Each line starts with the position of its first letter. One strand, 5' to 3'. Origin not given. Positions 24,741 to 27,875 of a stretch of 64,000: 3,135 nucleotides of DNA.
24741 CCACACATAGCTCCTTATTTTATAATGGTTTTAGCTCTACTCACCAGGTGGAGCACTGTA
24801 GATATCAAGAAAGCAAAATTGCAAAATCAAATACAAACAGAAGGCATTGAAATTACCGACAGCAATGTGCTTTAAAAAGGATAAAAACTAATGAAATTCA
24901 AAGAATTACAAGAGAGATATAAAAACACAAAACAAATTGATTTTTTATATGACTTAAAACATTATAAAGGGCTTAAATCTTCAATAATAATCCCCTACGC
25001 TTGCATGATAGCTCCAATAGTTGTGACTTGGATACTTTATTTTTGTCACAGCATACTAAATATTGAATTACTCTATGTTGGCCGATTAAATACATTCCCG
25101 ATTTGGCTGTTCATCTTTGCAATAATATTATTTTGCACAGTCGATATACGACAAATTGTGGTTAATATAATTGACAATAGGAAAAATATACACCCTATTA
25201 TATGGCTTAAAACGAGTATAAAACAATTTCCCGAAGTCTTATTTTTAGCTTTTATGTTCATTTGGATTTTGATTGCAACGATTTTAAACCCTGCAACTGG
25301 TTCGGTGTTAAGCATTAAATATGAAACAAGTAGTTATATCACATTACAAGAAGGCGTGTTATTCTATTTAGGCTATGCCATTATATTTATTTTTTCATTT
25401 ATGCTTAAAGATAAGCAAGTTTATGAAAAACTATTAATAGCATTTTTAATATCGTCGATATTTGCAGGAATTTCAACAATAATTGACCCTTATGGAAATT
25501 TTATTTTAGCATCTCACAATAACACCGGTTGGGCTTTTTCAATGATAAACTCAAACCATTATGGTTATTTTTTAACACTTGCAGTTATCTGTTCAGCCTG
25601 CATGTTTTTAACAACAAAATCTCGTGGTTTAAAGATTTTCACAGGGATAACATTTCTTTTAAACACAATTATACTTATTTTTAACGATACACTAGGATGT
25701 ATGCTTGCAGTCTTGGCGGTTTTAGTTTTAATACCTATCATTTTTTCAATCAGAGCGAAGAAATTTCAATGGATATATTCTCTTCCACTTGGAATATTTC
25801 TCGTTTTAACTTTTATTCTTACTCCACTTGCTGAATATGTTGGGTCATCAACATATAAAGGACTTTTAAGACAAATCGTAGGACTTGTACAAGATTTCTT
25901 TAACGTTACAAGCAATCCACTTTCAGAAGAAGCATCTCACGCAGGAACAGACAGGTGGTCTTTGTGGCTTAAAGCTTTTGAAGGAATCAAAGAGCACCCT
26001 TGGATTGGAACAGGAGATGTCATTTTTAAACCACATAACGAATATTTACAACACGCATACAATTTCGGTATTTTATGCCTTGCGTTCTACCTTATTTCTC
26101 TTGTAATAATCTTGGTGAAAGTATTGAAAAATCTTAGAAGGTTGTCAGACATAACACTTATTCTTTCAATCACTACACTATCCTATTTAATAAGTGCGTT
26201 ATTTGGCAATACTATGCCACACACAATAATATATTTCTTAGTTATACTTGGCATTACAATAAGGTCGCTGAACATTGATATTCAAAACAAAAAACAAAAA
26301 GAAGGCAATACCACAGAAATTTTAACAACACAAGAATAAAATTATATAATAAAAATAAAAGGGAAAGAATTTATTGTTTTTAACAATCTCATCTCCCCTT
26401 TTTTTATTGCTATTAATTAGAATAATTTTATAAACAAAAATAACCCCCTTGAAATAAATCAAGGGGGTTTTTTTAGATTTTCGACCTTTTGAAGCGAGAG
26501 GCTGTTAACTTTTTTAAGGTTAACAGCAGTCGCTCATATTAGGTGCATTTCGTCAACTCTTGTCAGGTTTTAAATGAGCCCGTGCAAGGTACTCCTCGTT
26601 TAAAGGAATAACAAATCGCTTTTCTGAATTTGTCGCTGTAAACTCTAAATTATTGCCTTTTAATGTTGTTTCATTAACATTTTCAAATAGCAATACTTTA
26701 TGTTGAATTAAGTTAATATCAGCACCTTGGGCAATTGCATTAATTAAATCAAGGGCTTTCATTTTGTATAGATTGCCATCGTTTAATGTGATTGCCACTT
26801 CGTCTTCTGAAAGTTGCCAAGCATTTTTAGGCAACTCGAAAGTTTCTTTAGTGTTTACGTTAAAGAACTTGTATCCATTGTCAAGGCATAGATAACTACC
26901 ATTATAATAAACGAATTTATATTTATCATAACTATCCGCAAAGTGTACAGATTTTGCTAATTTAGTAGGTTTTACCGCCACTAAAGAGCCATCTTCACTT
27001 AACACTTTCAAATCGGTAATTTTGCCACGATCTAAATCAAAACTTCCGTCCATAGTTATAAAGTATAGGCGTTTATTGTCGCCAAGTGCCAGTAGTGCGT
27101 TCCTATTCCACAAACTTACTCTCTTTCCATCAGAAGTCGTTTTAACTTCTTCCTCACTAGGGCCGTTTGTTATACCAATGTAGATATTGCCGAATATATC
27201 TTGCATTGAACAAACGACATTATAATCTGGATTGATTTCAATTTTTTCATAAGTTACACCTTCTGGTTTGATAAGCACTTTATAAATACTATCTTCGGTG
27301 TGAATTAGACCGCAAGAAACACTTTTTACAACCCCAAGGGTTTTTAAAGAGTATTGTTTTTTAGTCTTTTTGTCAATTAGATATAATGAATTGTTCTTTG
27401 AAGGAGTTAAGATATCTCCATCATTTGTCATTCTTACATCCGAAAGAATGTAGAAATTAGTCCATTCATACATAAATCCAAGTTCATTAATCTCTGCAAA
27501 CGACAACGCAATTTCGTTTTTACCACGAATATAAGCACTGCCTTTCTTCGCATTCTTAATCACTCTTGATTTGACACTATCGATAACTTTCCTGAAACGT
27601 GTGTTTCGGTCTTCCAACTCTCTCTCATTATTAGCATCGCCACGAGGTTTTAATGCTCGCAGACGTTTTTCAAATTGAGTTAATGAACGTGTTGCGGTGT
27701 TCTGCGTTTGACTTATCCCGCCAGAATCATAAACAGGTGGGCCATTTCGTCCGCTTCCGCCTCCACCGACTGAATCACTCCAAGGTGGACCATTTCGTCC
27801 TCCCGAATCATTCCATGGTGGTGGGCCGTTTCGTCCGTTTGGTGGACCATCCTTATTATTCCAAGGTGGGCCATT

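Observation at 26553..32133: tapA-sipW-tasA-like fibre operon whose signal peptidase carries a 640-aa repeat/beta-rich extension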

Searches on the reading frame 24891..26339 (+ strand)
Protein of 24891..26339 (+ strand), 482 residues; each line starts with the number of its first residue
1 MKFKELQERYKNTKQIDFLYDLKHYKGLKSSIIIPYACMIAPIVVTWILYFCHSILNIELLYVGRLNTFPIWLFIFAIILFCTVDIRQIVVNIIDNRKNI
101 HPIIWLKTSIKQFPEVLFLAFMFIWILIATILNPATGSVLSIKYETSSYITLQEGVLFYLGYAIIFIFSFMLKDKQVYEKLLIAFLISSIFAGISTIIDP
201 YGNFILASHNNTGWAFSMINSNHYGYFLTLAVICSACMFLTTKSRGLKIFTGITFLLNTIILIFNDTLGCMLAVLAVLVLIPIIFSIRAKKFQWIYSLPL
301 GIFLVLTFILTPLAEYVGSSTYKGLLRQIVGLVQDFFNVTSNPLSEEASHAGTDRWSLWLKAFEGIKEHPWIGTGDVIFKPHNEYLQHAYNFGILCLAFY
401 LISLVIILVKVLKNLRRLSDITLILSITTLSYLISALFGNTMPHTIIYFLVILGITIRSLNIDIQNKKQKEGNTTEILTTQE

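Call 40: search_protein_families(library=pfam, proteins=[window:24891-26339:+], max_evalue=0.001)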
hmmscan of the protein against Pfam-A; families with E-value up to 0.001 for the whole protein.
window:24891-26339:+ (482 aa): 1 family
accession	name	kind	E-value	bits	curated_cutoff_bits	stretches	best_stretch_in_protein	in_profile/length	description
PF04932.20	Wzy_C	-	7.6e-10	39.2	31.7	1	254-401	2-149/149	O-Antigen ligase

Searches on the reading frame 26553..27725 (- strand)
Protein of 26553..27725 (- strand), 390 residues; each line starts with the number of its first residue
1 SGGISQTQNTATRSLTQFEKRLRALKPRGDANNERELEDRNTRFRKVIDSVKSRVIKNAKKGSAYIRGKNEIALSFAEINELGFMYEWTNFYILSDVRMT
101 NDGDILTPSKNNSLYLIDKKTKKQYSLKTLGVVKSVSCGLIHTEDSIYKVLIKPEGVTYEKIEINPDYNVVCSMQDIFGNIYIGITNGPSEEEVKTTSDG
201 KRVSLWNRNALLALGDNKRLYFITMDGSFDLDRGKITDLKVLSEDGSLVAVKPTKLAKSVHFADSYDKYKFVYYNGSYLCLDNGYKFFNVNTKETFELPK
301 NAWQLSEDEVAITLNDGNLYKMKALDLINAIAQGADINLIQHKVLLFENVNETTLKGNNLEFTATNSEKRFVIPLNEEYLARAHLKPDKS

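Call 21: search_protein_representatives(protein=window:26553-27725:-)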
Query: 390 residues. Proteins with E-value up to 0.001 (for the whole library): 7; up to 1e-10: 5; up to 1e-30: 4. The best 7 are listed.
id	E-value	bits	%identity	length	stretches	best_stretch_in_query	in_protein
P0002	1.9e-201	685.3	80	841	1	6-390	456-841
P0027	3.2e-80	286.5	41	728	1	31-379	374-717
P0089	7.0e-64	232.7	45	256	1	139-378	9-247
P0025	8.1e-59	216.1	39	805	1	36-368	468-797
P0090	2.2e-22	96.2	51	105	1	287-388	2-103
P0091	5.2e-08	48.9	42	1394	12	290-321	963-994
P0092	5.2e-06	42.3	30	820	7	209-265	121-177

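Call 22: search_protein_families(library=pfam, proteins=[P0091, P0092, window:26553-27725:-], max_evalue=1)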
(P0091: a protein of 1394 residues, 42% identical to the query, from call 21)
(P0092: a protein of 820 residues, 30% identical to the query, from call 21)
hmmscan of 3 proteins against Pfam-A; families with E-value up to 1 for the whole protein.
P0091 (1394 aa): 11 families
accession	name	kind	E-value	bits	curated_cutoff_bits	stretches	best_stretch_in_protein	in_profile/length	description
PF00028.23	Cadherin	-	3.1e-51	172.2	28.8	11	322-406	5-93/93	Cadherin domain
PF17803.7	Cadherin_4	-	1.2e-27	96.7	25.1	11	100-165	2-70/71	Bacterial cadherin-like domain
PF17963.7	Big_9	-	6.2e-24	85.2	23.6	10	1006-1101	1-89/89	Bacterial Ig domain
PF18981.6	InlK_D3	-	7.4e-14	52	25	0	171-205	39-73/75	Internalin K domain (D3/D4)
PF08436.17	DXP_redisom_C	-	9.3e-14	51.8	26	0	576-606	16-46/84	1-deoxy-D-xylulose 5-phosphate reductoisomerase C-terminal domain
PF12182.14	DUF3642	-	9.5e-14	52.1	22.7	0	331-352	7-31/93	Bacterial lipoprotein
PF19406.5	PKD_5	-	0.0005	20.4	25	0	79-106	58-85/88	PKD-like domain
PF08844.15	DUF1815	-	0.057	13.9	25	0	27-74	30-77/101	Domain of unknown function (DUF1815)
PF07790.16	Pilin_N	-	0.21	12.9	25.2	0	963-1004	34-75/78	Archaeal Type IV pilin, N-terminal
PF16424.10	DUF5021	-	0.28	11.8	25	0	198-229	104-135/157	Domain of unknown function (DUF5021)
PF24907.1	SIBA-E_N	-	0.79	10.2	28.1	0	275-335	31-91/119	Integrin beta-like protein A-E, N-terminal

P0092 (820 aa): 8 families
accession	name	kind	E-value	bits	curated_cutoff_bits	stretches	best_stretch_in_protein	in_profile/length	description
PF25594.1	GldB_lipo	-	3.7e-13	50.2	27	0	652-736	196-273/309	Gliding motility protein GldB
PF15143.11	DUF4575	-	3.7e-06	27.6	27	0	186-214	8-36/129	Domain of unknown function (DUF4575)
PF00169.35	PH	-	4.3e-06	27.6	25.1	0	756-786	12-43/105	PH domain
PF17443.8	pXO2-72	-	6.2e-06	26.8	25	0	36-64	29-55/62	Uncharacterized protein pXO2-72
PF18486.7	PUB_1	-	8.3e-05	22.8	31.2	0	202-220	20-38/64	PNGase/UBA- or UBX-containing domain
PF18719.7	ArlS_N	-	0.00053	20.6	27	0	125-157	65-97/140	ArlS sensor domain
PF02059.20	IL3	-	0.0033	18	25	0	38-61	67-90/117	Interleukin-3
PF13099.11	DUF3944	-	0.031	14.6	24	0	36-46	10-20/35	Domain of unknown function (DUF3944)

window:26553-27725:- (390 aa): 1 family
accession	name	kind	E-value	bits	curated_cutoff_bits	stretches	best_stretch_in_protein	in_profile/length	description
PF25560.1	DUF7932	-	0.092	13.6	27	1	92-157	24-90/130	Domain of unknown function (DUF7932)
